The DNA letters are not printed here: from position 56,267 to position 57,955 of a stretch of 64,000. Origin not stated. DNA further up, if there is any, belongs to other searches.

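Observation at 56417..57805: hsdS allele with K-12-like conserved framework but different target-recognition domains: a type IA R-M system of different specificity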

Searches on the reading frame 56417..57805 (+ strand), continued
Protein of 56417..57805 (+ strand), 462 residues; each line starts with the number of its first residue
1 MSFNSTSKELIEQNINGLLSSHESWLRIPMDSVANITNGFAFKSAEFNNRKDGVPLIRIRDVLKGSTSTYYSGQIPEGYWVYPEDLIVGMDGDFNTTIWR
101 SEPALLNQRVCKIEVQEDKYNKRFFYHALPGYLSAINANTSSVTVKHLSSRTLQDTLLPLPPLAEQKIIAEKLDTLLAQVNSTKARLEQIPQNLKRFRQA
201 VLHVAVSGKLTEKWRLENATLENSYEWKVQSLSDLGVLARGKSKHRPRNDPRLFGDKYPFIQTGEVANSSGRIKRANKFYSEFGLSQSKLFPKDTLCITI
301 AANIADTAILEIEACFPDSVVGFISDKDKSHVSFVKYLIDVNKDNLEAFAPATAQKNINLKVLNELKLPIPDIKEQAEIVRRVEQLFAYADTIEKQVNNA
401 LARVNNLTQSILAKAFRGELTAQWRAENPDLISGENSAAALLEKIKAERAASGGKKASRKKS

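Call 34: list_cluster_members(proteins=[P0149, P0154, P0157, P0167])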
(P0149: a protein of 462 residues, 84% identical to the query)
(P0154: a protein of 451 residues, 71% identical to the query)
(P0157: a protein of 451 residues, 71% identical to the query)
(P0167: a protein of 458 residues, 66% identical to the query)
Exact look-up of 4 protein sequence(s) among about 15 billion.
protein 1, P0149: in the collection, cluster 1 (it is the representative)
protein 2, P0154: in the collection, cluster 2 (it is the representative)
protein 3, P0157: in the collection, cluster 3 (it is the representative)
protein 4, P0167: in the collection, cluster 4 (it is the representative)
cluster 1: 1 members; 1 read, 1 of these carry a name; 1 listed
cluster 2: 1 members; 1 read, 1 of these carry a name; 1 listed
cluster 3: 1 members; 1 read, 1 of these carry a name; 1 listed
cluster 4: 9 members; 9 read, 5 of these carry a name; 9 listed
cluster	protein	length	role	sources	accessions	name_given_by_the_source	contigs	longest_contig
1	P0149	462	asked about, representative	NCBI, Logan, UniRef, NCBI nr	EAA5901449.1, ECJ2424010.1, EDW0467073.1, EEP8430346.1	restriction endonuclease subunit S [Salmonella enterica] | Type I restriction endonuclease StySJI subunit S n=1 Tax=Salmonella enterica subsp. ...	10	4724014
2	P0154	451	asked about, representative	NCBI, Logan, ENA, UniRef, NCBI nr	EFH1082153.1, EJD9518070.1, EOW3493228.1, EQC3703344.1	restriction endonuclease subunit S [Escherichia coli] | restriction endonuclease subunit S n=1 Tax=Escherichia coli TaxID=562 RepID=UPI00101F8D4C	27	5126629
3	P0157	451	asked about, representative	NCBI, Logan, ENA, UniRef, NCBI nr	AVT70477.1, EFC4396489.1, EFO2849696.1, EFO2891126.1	TPA: restriction endonuclease subunit S [Escherichia coli] | restriction endonuclease subunit S n=1 Tax=Escherichia coli TaxID=562 RepID=UPI000B7D7721 | restriction endonuclease subunit S [Escherichia coli]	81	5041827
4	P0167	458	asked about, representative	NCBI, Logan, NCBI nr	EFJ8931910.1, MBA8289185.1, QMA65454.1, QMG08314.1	restriction endonuclease subunit S [Escherichia coli]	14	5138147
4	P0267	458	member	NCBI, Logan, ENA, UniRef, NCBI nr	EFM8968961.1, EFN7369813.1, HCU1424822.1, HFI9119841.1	TPA: restriction endonuclease subunit S [Escherichia coli] | restriction endonuclease subunit S n=1 Tax=Escherichia coli TaxID=562 RepID=UPI000B7CB6B5 | restriction endonuclease subunit S [Escherichia coli]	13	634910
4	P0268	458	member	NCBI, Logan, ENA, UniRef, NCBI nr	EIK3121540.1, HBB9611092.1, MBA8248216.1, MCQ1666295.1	restriction endonuclease subunit S [Escherichia coli] | restriction endonuclease subunit S n=1 Tax=Escherichia coli TaxID=562 RepID=UPI0017D1E6D0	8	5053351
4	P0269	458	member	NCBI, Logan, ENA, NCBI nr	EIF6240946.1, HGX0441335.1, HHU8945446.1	restriction endonuclease subunit S [Escherichia coli]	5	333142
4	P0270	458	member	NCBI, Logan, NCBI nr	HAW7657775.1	TPA: restriction endonuclease subunit S [Escherichia coli] | restriction endonuclease subunit S [Escherichia coli]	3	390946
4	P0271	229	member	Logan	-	-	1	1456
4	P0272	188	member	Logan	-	-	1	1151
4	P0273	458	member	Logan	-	-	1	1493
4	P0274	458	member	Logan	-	-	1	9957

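Call 37: find_encoding_contigs(protein=P0149, flank=6000, max_places=4)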
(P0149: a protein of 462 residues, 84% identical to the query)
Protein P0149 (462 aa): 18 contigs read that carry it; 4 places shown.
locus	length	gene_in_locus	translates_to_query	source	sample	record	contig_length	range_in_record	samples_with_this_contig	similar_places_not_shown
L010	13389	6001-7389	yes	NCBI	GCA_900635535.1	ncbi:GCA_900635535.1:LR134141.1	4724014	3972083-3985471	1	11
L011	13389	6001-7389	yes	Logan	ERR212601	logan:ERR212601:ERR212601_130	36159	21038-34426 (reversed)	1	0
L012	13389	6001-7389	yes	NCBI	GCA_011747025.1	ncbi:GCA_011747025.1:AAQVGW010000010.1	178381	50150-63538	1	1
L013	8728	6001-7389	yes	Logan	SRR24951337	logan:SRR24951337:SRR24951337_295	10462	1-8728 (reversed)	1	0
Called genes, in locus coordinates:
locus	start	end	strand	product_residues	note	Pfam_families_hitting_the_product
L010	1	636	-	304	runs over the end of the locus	PF14338:Mrr_N, PF04471:Mrr_cat, PF22722:NA-iREase1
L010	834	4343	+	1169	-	PF04313:HSDR_N (faint), PF00270:DEAD, PF04851:ResIII, PF18766:SWI2_SNF2, PF00271:Helicase_C, PF08463:EcoEI_R_C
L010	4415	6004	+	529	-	PF12161:HsdM_N (weak), PF02384:N6_Mtase, PF07669:Eco57I (faint)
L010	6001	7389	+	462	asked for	PF01420:Methylase_S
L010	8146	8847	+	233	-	-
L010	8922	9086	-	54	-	PF06568:YjiS-like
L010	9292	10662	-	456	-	PF00171:Aldedh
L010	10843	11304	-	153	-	PF27070:HTH_Rpn_C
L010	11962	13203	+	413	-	PF00083:Sugar_tr, PF07690:MFS_1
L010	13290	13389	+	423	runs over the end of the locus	PF04286:DUF445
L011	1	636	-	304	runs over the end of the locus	PF14338:Mrr_N, PF04471:Mrr_cat, PF22722:NA-iREase1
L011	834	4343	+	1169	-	PF04313:HSDR_N (faint), PF00270:DEAD, PF04851:ResIII, PF18766:SWI2_SNF2, PF00271:Helicase_C, PF08463:EcoEI_R_C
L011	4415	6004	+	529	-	PF12161:HsdM_N (weak), PF02384:N6_Mtase, PF07669:Eco57I (faint)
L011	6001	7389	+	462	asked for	PF01420:Methylase_S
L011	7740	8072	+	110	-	PF08845:SymE_toxin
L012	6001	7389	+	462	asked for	PF01420:Methylase_S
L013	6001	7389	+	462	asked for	PF01420:Methylase_S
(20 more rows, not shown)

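Call 56: profile_search(protein=window:56417-57802:+)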
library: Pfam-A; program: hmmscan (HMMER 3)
A. the first sequence (462 residues): domains with independent E <= 10: 3; with E <= 0.001: 2
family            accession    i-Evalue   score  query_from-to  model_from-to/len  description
Methylase_S       PF01420.25    1.4e-20    74.6     226-401         3-166/168  Type I restriction modification DNA specificity domain
Methylase_S       PF01420.25    1.1e-18    68.5      28-191         7-167/168  Type I restriction modification DNA specificity domain
DUF948            PF06103.16        3.7     8.2     364-411        29-77/89  Bacterial protein of unknown function (DUF948)
